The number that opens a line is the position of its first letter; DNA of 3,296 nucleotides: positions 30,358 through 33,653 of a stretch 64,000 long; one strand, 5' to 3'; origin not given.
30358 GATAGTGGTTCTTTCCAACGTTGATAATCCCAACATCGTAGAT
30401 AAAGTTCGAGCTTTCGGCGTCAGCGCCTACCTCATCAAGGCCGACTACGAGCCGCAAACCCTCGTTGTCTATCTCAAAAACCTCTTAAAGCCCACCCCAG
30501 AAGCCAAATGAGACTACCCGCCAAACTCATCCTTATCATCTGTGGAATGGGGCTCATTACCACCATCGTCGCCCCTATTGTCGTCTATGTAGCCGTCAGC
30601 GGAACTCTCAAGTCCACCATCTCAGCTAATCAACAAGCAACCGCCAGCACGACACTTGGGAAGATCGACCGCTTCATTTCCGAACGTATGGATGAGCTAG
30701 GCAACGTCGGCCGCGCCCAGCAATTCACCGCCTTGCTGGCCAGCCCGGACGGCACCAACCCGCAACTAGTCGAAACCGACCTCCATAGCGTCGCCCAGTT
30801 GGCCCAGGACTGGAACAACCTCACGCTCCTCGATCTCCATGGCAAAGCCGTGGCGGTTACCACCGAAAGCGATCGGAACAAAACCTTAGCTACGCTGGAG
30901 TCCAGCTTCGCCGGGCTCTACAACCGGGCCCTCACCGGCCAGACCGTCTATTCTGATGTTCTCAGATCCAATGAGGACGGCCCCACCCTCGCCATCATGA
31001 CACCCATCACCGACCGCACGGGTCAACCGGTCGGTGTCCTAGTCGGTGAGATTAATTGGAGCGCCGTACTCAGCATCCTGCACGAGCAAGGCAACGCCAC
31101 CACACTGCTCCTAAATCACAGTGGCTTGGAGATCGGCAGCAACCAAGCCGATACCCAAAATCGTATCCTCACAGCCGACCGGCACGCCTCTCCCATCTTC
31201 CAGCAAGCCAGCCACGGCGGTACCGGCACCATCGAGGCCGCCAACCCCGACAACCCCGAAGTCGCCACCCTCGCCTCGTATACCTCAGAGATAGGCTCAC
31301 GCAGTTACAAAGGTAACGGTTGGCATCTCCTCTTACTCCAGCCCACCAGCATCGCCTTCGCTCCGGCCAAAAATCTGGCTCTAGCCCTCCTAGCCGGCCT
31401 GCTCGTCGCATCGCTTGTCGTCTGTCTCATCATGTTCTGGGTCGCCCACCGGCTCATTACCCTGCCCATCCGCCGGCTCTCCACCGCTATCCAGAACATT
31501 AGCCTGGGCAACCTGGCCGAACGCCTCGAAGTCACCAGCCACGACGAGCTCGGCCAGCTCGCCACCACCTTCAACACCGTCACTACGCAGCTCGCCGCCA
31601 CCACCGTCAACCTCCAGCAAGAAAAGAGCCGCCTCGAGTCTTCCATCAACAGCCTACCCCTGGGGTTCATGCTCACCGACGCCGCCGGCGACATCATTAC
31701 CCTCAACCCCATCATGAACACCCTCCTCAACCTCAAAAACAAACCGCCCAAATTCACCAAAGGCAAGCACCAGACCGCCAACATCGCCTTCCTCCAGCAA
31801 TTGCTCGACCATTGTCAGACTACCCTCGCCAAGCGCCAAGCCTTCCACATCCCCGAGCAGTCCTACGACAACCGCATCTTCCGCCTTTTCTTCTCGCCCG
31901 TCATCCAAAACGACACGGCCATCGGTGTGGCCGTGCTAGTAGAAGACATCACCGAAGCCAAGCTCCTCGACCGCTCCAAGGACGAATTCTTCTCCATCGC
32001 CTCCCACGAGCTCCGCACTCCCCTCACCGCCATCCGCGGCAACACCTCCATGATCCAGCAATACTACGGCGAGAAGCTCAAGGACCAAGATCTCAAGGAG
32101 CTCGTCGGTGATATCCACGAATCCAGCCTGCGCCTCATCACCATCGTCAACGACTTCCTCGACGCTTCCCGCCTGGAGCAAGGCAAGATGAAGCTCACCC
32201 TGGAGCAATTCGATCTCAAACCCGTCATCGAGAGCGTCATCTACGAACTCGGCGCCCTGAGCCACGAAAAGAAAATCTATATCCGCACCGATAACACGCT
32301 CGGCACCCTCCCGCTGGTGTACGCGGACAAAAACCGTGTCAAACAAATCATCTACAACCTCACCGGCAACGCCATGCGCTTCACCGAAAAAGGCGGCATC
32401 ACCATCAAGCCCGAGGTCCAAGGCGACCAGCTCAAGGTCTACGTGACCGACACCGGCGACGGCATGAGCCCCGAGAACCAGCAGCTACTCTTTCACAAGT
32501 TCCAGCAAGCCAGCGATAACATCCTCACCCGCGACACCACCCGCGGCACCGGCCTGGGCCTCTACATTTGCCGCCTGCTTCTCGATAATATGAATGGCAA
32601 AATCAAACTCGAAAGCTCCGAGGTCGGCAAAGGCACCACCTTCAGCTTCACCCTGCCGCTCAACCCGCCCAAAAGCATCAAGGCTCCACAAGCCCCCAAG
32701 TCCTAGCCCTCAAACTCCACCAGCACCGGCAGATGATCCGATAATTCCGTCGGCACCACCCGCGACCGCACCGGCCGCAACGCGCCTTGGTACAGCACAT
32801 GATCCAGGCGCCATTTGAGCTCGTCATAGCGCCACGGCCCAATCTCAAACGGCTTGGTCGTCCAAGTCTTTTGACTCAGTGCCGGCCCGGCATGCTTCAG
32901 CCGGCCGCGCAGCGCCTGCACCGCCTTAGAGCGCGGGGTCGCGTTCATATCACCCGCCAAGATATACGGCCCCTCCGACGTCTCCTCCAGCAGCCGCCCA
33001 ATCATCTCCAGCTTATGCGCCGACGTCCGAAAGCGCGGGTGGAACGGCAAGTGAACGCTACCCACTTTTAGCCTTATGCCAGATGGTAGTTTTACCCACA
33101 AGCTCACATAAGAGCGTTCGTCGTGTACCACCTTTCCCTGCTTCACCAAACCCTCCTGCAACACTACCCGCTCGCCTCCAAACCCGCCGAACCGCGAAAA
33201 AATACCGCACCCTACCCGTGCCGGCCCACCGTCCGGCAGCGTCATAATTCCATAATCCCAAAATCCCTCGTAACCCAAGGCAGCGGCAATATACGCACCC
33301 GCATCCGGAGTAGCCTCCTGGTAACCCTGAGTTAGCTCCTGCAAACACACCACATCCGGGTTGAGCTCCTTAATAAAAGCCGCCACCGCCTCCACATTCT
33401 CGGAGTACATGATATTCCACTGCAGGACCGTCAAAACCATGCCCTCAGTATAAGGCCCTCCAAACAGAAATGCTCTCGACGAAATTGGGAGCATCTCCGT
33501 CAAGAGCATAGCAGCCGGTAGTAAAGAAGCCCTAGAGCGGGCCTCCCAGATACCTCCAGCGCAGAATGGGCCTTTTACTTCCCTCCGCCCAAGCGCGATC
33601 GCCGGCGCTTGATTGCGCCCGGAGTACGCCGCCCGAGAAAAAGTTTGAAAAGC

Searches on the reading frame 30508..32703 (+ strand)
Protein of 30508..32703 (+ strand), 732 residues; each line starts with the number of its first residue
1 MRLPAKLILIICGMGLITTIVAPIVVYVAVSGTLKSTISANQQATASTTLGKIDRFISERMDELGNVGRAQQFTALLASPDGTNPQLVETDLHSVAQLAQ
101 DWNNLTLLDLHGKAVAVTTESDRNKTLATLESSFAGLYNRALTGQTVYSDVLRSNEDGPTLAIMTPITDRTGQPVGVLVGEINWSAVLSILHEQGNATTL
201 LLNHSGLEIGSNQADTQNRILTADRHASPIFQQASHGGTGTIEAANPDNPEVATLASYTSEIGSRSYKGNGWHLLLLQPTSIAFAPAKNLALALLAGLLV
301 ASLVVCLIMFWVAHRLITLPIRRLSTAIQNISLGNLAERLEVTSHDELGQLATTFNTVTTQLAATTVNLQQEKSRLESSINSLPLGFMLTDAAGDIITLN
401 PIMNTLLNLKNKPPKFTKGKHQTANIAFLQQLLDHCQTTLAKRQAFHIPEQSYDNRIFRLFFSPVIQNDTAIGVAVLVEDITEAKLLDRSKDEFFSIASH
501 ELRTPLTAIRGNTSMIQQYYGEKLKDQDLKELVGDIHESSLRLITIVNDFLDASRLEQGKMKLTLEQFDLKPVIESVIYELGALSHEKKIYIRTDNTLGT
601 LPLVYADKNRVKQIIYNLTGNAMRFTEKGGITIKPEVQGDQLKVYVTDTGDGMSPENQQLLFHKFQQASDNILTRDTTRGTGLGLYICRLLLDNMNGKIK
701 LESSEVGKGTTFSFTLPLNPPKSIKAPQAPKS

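Call 32: search_protein_families(library=pfam, proteins=[window:30508-32703:+], max_evalue=0.001)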
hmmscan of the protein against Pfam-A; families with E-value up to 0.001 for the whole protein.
window:30508-32703:+ (732 aa): 4 families
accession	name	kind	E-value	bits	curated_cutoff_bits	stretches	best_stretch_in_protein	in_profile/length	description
PF02518.31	HATPase_c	-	8.5e-27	94.2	26.4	1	607-719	2-110/111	Histidine kinase-, DNA gyrase B-, and HSP90-like ATPase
PF00512.31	HisKA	-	1.5e-18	67.1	26.9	1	491-559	2-66/66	His Kinase A (phospho-acceptor) domain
PF00672.30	HAMP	-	7.7e-14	52.2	25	1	314-362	3-51/53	HAMP domain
PF02743.24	dCache_1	-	1e-11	45.3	45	1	34-274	3-237/240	Cache domain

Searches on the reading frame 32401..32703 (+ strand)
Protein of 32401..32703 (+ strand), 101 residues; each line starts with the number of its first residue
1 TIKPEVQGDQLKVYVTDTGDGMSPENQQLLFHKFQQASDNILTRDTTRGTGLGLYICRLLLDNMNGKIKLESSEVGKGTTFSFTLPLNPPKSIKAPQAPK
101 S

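Call 42: find_related_loci(query=A3, collection=metagenome_contigs, flank=4000)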
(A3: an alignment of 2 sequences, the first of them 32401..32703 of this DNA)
Query A3 (101 aa) in metagenome_contigs; peptide patterns used: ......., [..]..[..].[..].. (x = any residue, [..] = any of these).
600 stretches matched a pattern (row limit reached: there are more); 173 encode a relative of the query (tblastn E <= 1e-3); the best 80 are kept; 79 distinct loci.
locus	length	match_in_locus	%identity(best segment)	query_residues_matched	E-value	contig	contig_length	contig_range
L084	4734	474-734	72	1-87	1e-39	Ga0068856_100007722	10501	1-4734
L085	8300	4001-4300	64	2-101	6e-39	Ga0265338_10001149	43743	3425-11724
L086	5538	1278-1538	67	1-87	4e-38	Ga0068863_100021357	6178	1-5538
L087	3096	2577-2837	67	1-87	4e-38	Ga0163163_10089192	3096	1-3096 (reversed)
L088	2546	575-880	63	1-100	7e-38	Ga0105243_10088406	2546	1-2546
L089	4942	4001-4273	62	1-91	6e-37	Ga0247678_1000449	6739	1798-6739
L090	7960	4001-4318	58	1-101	3e-36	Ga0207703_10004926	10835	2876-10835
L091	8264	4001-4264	67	1-88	1e-36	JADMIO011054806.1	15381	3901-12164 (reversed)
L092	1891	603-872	60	1-90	3e-36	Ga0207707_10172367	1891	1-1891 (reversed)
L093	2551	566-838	63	2-92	6e-36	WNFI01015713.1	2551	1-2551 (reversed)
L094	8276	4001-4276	63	11-101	5e-36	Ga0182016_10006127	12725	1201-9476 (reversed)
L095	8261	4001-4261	64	1-87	2e-35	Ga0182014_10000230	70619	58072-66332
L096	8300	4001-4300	57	1-98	8e-36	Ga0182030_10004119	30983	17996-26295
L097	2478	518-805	59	2-95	7e-36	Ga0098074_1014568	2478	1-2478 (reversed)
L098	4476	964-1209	68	9-90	2e-35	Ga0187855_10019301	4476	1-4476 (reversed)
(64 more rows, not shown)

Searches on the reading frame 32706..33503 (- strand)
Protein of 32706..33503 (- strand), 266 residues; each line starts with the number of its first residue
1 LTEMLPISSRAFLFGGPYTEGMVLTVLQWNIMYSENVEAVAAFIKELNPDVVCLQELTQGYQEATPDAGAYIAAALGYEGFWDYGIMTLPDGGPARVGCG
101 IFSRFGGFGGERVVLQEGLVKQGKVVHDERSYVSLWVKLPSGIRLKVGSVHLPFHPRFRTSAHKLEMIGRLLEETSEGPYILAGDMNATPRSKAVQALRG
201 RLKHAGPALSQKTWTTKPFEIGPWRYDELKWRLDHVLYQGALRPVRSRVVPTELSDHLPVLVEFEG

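Call 4: search_protein_families(library=pfam, proteins=[window:32706-33503:-], max_evalue=10)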
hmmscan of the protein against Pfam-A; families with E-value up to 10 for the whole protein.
window:32706-33503:- (266 aa): 2 families
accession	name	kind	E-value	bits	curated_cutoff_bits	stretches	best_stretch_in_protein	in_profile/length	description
PF03372.29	Exo_endo_phos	-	7.9e-27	94.8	24.5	1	27-257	1-225/225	Endonuclease/Exonuclease/phosphatase family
PF14529.12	Exo_endo_phos_2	-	0.061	13.6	27.4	1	160-260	13-116/117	Endonuclease-reverse transcriptase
